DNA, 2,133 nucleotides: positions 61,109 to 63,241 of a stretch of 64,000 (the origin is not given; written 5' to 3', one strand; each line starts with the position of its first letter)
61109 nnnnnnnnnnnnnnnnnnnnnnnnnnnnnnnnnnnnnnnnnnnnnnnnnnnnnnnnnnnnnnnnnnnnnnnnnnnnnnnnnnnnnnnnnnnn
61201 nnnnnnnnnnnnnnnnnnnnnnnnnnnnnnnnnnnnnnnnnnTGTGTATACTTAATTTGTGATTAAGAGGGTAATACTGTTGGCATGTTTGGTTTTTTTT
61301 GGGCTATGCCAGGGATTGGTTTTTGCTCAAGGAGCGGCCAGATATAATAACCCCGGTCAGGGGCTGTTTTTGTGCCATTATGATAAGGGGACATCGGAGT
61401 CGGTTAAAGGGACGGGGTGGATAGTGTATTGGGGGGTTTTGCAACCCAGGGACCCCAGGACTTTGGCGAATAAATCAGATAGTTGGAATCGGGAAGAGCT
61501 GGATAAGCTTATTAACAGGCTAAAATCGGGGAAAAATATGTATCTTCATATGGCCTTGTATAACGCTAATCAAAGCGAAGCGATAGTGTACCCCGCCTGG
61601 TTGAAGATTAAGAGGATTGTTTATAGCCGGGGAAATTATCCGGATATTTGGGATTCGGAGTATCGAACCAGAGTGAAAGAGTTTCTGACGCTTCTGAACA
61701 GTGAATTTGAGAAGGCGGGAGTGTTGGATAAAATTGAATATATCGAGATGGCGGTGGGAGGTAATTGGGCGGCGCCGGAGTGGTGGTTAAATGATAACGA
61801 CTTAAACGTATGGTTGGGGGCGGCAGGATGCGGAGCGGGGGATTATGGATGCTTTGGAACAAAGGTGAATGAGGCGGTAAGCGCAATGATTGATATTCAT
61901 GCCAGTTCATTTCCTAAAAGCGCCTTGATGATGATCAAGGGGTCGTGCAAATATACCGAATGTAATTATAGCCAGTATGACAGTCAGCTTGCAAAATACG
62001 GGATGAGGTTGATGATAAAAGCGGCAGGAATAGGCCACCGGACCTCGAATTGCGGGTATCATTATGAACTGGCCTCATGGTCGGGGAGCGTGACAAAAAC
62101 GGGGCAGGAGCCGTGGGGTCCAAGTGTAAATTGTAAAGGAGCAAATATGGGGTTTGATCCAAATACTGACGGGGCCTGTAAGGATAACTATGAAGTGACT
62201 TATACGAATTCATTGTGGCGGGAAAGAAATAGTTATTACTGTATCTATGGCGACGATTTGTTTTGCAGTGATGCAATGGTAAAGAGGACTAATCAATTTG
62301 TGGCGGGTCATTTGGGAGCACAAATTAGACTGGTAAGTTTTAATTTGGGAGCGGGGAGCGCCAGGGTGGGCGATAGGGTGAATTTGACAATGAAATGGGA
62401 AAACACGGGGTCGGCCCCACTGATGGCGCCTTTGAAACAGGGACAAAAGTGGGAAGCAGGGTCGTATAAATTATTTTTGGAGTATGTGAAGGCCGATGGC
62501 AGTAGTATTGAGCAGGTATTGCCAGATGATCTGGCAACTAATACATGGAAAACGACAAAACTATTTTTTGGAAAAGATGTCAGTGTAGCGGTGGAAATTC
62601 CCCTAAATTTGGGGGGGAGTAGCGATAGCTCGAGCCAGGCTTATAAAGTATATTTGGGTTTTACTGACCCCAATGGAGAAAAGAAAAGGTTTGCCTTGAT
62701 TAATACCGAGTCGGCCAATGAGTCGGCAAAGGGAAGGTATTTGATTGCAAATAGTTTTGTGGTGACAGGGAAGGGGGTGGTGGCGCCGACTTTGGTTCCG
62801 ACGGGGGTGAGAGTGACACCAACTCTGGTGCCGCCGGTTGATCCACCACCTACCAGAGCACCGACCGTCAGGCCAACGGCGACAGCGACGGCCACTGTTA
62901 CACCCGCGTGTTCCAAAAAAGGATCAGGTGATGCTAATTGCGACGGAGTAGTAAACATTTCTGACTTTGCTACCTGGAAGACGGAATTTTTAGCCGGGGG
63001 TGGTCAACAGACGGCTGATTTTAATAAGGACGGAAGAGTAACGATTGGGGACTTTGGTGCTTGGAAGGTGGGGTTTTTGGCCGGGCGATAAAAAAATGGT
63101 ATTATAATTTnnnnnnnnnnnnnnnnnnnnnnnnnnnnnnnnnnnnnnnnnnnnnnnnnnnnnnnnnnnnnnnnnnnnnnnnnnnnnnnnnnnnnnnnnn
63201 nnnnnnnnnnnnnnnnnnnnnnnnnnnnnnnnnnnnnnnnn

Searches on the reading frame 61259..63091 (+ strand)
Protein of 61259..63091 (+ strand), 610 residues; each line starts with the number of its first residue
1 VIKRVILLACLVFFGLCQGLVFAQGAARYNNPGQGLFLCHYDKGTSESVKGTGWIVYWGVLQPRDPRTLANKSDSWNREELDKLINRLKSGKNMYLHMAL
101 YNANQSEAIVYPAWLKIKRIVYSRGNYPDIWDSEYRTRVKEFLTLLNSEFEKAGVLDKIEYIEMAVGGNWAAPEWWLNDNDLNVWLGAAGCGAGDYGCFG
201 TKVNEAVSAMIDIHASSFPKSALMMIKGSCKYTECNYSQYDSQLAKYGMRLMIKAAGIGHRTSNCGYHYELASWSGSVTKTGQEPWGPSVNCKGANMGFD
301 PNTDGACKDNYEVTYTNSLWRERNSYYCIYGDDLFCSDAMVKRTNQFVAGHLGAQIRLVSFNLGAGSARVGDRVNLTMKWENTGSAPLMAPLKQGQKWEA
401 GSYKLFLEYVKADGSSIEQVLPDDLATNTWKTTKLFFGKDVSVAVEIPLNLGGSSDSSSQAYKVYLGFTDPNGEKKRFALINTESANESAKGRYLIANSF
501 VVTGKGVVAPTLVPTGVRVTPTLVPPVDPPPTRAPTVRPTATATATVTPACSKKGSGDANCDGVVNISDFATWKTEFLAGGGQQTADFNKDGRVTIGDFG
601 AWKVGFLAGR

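Call 11: search_protein_families(library=pfam, proteins=[window:61259-63091:+], max_evalue=0.001)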
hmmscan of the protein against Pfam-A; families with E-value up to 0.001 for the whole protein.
window:61259-63091:+ (610 aa): 1 family
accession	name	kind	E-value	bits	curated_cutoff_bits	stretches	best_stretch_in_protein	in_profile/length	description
PF00404.24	Dockerin_1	-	5.5e-06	26.9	22.9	1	557-599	2-49/57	Dockerin type I domain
